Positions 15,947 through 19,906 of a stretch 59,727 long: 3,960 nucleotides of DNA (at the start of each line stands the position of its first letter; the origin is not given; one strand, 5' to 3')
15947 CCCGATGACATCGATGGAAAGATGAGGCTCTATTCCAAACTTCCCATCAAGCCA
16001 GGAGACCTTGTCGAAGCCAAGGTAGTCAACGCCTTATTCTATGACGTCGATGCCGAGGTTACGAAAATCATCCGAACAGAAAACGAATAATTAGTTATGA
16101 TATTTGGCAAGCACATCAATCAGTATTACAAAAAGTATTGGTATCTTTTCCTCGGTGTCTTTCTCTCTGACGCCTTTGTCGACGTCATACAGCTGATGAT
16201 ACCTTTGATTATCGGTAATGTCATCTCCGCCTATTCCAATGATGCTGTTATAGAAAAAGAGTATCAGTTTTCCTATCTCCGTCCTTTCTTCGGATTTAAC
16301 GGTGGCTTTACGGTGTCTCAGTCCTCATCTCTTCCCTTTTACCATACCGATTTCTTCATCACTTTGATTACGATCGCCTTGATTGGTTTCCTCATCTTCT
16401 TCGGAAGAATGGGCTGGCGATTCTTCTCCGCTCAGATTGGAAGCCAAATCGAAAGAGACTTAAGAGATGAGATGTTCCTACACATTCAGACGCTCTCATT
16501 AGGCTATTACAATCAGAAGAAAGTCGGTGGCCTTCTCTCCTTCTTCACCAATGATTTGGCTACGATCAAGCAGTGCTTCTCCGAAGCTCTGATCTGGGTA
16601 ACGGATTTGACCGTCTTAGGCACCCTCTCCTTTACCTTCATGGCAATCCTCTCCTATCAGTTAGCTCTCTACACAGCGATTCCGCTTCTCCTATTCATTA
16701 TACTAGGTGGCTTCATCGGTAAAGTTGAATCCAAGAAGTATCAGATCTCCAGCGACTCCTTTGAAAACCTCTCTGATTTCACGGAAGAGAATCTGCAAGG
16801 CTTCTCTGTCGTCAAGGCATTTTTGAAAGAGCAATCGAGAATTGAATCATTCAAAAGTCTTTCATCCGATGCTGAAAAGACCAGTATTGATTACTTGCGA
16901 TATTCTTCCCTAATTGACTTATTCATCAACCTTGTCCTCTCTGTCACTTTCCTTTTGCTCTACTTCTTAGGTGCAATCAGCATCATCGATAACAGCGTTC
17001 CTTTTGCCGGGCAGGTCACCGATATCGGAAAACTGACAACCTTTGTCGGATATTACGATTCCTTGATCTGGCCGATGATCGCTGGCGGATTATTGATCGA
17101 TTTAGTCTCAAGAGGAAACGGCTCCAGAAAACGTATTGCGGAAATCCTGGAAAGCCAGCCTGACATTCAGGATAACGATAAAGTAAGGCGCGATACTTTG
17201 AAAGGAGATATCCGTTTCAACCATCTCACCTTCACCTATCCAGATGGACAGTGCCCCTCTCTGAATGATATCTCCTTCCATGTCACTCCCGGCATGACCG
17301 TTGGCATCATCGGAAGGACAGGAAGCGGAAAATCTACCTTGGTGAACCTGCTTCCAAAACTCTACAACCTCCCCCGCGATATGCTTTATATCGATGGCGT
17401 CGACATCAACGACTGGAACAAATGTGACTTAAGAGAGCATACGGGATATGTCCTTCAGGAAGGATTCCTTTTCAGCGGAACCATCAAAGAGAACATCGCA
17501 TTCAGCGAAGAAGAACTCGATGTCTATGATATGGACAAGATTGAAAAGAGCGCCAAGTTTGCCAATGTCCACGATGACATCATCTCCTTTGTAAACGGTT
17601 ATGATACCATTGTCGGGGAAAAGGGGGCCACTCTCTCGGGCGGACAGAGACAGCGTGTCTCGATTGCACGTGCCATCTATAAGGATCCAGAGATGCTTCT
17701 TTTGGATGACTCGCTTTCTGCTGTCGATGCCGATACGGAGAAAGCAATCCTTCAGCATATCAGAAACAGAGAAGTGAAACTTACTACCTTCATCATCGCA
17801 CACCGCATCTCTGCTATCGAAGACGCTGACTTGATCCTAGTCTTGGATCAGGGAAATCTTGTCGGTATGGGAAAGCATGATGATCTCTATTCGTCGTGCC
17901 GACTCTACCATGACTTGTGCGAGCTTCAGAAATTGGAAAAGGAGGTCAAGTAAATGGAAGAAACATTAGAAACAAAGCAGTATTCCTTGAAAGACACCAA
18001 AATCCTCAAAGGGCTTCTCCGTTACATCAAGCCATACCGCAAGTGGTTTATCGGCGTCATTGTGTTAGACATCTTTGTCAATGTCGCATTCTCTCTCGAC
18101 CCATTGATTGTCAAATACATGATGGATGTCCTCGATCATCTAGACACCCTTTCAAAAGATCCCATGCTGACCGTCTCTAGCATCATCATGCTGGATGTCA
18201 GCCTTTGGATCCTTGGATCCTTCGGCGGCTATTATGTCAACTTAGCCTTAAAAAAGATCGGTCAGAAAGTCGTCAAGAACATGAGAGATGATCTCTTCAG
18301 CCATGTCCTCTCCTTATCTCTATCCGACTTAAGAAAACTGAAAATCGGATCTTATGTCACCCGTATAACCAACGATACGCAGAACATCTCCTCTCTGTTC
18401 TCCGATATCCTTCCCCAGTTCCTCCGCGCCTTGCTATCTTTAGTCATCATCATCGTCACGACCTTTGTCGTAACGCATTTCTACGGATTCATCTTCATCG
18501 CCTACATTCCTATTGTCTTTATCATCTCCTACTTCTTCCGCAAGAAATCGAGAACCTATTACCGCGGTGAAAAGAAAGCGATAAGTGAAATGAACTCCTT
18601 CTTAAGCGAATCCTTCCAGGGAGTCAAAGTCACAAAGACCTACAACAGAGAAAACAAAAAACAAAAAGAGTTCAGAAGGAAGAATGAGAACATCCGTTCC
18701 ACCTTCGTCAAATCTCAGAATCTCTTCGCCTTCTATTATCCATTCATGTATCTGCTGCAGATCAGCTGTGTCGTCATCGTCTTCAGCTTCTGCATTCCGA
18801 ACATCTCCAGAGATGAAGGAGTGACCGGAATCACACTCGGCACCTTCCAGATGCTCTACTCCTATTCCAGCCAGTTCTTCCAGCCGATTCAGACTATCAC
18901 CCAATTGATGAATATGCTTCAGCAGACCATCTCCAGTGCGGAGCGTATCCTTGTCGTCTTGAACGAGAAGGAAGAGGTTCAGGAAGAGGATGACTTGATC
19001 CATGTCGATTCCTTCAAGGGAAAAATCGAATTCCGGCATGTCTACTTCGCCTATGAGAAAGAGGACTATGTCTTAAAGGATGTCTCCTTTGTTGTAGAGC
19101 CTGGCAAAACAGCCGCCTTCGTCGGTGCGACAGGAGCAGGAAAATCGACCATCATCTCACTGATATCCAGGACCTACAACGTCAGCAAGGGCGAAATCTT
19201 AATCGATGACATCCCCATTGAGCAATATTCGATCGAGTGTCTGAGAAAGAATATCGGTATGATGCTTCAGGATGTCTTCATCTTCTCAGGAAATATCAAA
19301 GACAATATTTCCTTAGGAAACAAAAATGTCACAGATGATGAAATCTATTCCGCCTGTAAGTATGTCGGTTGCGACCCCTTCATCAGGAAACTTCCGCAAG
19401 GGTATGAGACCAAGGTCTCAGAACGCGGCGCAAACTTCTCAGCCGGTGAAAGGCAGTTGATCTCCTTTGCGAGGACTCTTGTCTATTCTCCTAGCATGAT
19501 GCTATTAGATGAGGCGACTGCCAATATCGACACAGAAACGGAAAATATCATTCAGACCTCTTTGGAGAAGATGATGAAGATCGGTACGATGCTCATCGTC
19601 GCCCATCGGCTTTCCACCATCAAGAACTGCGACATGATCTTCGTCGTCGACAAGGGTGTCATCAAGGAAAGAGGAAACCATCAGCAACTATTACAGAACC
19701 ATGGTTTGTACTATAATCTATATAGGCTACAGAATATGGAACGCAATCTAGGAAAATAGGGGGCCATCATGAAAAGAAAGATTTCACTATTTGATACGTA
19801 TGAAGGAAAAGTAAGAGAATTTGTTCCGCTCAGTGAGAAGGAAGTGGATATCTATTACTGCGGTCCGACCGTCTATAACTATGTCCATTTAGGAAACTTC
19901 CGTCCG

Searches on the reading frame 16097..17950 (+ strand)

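Call 34: search_protein_families(library=ncbifam, proteins=[window:16097-17950:+], max_evalue=0.00001)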
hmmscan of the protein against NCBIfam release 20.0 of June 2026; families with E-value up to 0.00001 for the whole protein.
window:16097-17950:+ (618 aa): 179 families (the best 25 are shown)
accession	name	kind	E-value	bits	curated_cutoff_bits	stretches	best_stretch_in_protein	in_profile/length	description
NF008055.0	PRK10789.1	equivalog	5.3e-100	335.6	845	1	87-616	57-576/590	SmdA family multidrug ABC transporter permease/ATP-binding protein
TIGR02204.1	MsbA_rel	hypoth_equivalog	1.2e-94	318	780.4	1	89-611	63-575/576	ABC transporter, permease/ATP-binding protein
TIGR02203.1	MsbA_lipidA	equivalog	7.3e-93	312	602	1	84-611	50-569/572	lipid A export permease/ATP-binding protein MsbA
TIGR00958.1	3a01208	subfamily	2.5e-89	300.4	874.6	1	81-607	200-710/711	antigen peptide transporter 2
NF052233.1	CphA_assoc_ABC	equivalog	3.6e-89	300.1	880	1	90-614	236-746/766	cyanophycin metabolism-associated ABC transporter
NF008381.0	PRK11176.1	equivalog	1.9e-87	294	867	1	87-611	63-579/582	lipid A ABC transporter ATP-binding protein/permease MsbA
TIGR01846.1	type_I_sec_HlyB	subfamily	1.4e-83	281.4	725.55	1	99-611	192-692/694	type I secretion system permease/ATPase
NF045513.1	HepA_fam_ABC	equivalog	4.4e-80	269.8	725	1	82-599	95-597/610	heterocyst formation ABC transporter subunit HepA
NF010178.0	PRK13657.1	equivalog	1e-79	268.5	733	1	9-616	12-575/588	glucan ABC transporter ATP-binding protein/ permease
NF000474.1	tet_ABC_46_A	exception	8e-74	249.1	1250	1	89-609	60-566/574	tetracycline efflux ABC transporter Tet(46) subunit A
TIGR03375.1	type_I_sec_LssB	subfamily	4.3e-73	246.7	693.1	1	110-597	212-688/696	type I secretion system permease/ATPase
TIGR03797.1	NHLM_micro_ABC2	equivalog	5.6e-70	236.6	709.4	1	115-611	204-685/686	NHLP bacteriocin export ABC transporter permease/ATPase subunit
TIGR03796.1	NHLM_micro_ABC1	equivalog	1.2e-68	232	853.3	1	115-607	222-708/710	NHLP family bacteriocin export ABC transporter peptidase/permease/ATPase subunit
TIGR01193.1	bacteriocin_ABC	subfamily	3.3e-64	217.6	523.85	1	88-609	195-707/708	peptide cleavage/export ABC transporter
TIGR01842.1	type_I_sec_PrtD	subfamily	8.2e-63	212.7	510.15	1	88-598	48-541/544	type I secretion system permease/ATPase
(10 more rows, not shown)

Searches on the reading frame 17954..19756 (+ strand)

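Call 34: search_protein_families(library=ncbifam, proteins=[window:17954-19756:+], max_evalue=0.00001)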
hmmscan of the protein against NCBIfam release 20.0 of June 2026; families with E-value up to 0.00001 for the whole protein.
window:17954-19756:+ (601 aa): 177 families (the best 25 are shown)
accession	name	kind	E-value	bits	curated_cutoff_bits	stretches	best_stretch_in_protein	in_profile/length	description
TIGR02203.1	MsbA_lipidA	equivalog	1.2e-118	397.1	602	1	20-595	4-571/572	lipid A export permease/ATP-binding protein MsbA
NF052233.1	CphA_assoc_ABC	equivalog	3.3e-111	372.9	880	1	8-595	162-745/766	cyanophycin metabolism-associated ABC transporter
TIGR02204.1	MsbA_rel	hypoth_equivalog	2.8e-108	363.1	780.4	1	14-593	2-575/576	ABC transporter, permease/ATP-binding protein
NF008056.1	PRK10790.1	equivalog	4.7e-102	342.4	746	1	17-599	10-581/584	SmdB family multidrug efflux ABC transporter permease/ATP-binding protein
TIGR00958.1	3a01208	subfamily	7.5e-100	335.2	874.6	1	9-589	140-710/711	antigen peptide transporter 2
NF008381.0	PRK11176.1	equivalog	1.3e-96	324.3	867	1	12-593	7-579/582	lipid A ABC transporter ATP-binding protein/permease MsbA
NF010178.0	PRK13657.1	equivalog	1.5e-95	320.9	733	1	19-596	8-573/588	glucan ABC transporter ATP-binding protein/ permease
TIGR01846.1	type_I_sec_HlyB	subfamily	1.3e-94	317.8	725.55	1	25-593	134-692/694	type I secretion system permease/ATPase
TIGR03375.1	type_I_sec_LssB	subfamily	5.4e-93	312.5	693.1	1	99-582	213-691/696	type I secretion system permease/ATPase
NF045513.1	HepA_fam_ABC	equivalog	6.1e-93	312.3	725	1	60-594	83-610/610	heterocyst formation ABC transporter subunit HepA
NF000475.1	tet_ABC_46_B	exception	7.9e-85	285.5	1250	1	16-593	2-574/578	tetracycline efflux ABC transporter Tet(46) subunit B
TIGR03796.1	NHLM_micro_ABC1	equivalog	2e-83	280.9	853.3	1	93-589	212-708/710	NHLP family bacteriocin export ABC transporter peptidase/permease/ATPase subunit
NF008364.0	PRK11160.1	equivalog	3.2e-77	260.5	630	1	103-591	88-573/575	heme ABC transporter ATP-binding protein/permease CydC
TIGR03797.1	NHLM_micro_ABC2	equivalog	1.3e-75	255.2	709.4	1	30-593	136-685/686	NHLP bacteriocin export ABC transporter permease/ATPase subunit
NF008055.0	PRK10789.1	equivalog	3.9e-75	253.4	845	1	24-599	10-577/590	SmdA family multidrug ABC transporter permease/ATP-binding protein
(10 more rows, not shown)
